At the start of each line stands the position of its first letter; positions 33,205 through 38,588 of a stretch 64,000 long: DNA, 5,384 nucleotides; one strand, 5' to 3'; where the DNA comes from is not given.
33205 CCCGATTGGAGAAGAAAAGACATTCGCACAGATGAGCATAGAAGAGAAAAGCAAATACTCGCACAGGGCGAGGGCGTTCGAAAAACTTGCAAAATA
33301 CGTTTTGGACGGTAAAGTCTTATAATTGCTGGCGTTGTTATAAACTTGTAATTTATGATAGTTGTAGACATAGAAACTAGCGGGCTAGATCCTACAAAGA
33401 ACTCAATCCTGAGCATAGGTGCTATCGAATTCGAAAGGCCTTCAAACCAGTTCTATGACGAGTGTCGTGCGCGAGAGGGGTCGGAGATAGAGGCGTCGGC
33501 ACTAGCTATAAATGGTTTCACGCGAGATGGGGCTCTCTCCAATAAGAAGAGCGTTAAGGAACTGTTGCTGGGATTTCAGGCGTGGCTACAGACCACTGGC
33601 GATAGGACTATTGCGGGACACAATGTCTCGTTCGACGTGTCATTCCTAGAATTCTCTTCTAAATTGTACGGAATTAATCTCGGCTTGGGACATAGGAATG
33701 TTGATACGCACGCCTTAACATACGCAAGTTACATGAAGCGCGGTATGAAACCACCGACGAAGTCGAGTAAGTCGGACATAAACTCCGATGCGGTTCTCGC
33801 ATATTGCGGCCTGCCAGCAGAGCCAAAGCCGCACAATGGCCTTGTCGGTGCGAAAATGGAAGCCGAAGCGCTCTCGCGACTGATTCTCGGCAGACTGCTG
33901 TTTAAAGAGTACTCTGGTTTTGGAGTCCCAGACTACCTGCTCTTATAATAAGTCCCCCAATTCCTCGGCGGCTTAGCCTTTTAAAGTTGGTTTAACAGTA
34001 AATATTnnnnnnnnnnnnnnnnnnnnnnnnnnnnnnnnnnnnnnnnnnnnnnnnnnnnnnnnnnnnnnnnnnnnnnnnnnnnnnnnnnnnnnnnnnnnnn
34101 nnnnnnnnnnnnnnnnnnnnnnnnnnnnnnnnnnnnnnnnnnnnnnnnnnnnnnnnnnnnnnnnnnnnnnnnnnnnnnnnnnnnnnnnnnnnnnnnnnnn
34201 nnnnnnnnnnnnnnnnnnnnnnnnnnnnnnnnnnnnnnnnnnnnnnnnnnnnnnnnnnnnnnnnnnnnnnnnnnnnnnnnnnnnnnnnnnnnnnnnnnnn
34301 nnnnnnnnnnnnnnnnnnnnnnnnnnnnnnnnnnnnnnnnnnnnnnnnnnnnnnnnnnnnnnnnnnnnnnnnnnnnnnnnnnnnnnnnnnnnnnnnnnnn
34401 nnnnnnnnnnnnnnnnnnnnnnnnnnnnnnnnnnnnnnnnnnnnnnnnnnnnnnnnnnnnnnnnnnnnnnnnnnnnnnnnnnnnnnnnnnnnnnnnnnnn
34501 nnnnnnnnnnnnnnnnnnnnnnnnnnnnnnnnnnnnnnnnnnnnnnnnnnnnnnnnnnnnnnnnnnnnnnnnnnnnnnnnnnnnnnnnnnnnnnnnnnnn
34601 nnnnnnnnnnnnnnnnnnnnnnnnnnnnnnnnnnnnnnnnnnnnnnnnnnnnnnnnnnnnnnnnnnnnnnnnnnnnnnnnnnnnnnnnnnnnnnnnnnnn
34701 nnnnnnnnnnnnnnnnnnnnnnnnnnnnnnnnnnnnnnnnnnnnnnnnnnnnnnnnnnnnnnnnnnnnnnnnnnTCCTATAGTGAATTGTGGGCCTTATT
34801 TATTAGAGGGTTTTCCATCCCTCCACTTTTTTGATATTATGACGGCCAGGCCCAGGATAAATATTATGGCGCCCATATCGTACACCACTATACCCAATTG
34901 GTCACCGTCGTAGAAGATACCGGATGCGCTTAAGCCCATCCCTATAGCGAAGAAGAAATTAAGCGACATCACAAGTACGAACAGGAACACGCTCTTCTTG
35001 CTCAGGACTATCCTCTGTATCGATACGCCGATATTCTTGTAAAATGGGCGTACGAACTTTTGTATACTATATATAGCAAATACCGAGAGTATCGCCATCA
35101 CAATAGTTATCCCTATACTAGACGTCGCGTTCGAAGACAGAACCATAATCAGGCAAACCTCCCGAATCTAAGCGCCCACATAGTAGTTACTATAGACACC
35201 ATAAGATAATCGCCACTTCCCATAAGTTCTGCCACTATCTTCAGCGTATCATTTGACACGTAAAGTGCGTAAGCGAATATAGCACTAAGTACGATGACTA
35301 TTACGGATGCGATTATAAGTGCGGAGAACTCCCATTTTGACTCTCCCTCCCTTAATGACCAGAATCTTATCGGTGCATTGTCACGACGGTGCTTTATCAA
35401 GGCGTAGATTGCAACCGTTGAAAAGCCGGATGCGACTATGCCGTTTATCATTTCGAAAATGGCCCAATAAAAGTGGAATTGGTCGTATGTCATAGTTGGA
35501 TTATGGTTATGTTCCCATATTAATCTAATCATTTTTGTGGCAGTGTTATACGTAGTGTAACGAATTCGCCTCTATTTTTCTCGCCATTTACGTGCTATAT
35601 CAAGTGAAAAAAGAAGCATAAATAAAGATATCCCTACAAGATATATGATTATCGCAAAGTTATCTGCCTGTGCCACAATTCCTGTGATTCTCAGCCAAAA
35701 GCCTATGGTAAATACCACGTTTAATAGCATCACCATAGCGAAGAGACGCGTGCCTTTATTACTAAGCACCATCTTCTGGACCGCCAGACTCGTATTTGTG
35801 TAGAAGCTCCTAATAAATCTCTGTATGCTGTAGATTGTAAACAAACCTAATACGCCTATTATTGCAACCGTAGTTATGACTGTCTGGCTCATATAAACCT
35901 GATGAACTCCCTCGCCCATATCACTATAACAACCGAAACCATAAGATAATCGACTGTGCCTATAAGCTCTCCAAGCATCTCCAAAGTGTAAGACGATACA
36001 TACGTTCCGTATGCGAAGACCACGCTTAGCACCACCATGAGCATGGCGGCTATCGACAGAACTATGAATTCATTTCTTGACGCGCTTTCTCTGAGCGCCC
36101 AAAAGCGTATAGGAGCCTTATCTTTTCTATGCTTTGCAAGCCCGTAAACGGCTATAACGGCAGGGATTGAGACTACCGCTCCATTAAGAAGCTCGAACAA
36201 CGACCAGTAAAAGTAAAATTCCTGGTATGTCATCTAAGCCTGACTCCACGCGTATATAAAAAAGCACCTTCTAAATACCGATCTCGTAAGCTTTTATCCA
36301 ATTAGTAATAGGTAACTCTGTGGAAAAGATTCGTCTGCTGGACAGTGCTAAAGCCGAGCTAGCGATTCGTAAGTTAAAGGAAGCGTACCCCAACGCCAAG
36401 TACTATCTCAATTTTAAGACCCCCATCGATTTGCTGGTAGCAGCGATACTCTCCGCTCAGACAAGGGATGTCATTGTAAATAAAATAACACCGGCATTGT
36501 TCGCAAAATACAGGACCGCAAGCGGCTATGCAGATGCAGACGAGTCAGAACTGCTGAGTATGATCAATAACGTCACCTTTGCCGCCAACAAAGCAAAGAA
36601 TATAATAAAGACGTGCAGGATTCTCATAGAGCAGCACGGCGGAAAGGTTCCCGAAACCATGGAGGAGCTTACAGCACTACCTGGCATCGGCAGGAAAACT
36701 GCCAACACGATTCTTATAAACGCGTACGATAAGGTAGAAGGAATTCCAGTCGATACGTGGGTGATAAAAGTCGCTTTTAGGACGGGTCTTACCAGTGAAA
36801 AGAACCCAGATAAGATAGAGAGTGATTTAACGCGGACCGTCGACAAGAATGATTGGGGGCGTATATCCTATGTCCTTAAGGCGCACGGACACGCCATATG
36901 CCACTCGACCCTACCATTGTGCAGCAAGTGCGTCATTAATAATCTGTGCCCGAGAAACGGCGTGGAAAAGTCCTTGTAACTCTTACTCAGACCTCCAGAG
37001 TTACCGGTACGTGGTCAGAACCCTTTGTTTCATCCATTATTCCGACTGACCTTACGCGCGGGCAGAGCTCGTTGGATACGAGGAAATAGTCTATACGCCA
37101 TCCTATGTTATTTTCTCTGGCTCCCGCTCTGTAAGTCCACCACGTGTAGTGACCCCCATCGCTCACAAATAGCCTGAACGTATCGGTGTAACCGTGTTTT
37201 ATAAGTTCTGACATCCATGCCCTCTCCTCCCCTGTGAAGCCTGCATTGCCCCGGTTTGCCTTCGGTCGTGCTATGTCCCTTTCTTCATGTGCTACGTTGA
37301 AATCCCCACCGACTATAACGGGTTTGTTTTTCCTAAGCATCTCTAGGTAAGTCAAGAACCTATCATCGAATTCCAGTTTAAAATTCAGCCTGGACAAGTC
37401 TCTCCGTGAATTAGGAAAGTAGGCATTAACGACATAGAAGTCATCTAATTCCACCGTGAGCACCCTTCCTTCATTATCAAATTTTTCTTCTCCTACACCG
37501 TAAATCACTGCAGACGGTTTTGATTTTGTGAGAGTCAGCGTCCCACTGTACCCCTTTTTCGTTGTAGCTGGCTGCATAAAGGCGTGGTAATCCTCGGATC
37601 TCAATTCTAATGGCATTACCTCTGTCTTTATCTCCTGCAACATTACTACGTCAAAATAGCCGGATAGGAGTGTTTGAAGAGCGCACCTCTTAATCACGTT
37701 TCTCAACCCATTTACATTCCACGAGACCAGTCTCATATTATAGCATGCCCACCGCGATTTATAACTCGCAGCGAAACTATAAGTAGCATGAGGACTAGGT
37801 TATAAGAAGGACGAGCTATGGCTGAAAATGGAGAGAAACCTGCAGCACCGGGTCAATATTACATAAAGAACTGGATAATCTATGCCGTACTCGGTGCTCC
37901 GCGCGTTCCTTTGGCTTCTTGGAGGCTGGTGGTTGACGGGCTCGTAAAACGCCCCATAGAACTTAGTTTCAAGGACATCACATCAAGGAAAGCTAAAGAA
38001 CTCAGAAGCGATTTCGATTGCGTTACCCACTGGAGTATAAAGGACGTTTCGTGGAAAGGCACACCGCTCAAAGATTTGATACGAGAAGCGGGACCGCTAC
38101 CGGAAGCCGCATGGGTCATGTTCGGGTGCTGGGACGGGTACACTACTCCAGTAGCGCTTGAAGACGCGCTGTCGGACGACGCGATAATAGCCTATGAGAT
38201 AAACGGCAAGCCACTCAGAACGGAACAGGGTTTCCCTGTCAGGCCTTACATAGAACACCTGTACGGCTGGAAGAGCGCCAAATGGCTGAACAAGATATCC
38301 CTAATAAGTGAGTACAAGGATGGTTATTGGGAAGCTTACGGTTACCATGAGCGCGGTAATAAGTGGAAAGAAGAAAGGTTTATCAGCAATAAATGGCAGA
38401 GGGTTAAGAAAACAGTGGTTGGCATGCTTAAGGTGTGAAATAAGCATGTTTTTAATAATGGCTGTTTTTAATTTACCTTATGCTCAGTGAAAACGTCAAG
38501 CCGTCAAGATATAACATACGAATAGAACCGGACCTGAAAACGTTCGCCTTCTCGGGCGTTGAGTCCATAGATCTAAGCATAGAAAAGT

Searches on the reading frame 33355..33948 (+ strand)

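Call 8: search_protein_families(library=pfam, proteins=[window:33355-33948:+], max_evalue=0.001)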
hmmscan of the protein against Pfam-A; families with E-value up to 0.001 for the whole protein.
window:33355-33948:+ (197 aa): 3 families
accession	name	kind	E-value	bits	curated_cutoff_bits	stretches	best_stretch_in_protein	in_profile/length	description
PF00929.31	RNase_T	-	1.4e-11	45.6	24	1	2-163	1-154/164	Exonuclease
PF16473.11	Rv2179c-like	-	5.6e-07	29.9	27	1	2-111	3-127/177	3'-5' exoribonuclease Rv2179c-like domain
PF13482.12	RNase_H_2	-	0.00025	21.5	22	1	4-47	3-46/165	RNase_H superfamily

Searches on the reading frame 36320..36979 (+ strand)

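Call 10: search_protein_families(library=pfam, proteins=[window:36320-36979:+], max_evalue=0.0001)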
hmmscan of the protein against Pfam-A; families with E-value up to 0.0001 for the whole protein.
window:36320-36979:+ (219 aa): 2 families
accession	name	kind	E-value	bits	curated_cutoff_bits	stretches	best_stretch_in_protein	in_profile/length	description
PF00730.31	HhH-GPD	-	2.4e-21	76.5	26.2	1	40-173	1-105/108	HhH-GPD superfamily base excision DNA repair protein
PF00633.29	HHH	-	1.6e-09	37.6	24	1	106-132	2-28/30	Helix-hairpin-helix motif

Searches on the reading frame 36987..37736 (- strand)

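Call 11: search_protein_families(library=pfam, proteins=[window:36987-37736:-], max_evalue=0.0001)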
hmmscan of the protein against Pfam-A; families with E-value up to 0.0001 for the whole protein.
window:36987-37736:- (249 aa): 2 families
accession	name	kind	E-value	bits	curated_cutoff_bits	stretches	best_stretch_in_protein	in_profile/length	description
PF03372.29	Exo_endo_phos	-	8.5e-32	111.1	24.5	1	4-242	1-225/225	Endonuclease/Exonuclease/phosphatase family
PF14529.12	Exo_endo_phos_2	-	6.7e-05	23.2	27.4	0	101-245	2-116/117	Endonuclease-reverse transcriptase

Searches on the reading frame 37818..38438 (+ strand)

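Call 11: search_protein_families(library=pfam, proteins=[window:37818-38438:+], max_evalue=0.0001)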
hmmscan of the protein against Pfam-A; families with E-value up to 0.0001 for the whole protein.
window:37818-38438:+ (206 aa): 1 family
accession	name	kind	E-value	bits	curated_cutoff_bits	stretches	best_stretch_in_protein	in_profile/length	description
PF00174.25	Oxidored_molyb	-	2.6e-41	141.5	24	1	28-171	5-169/169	Oxidoreductase molybdopterin binding domain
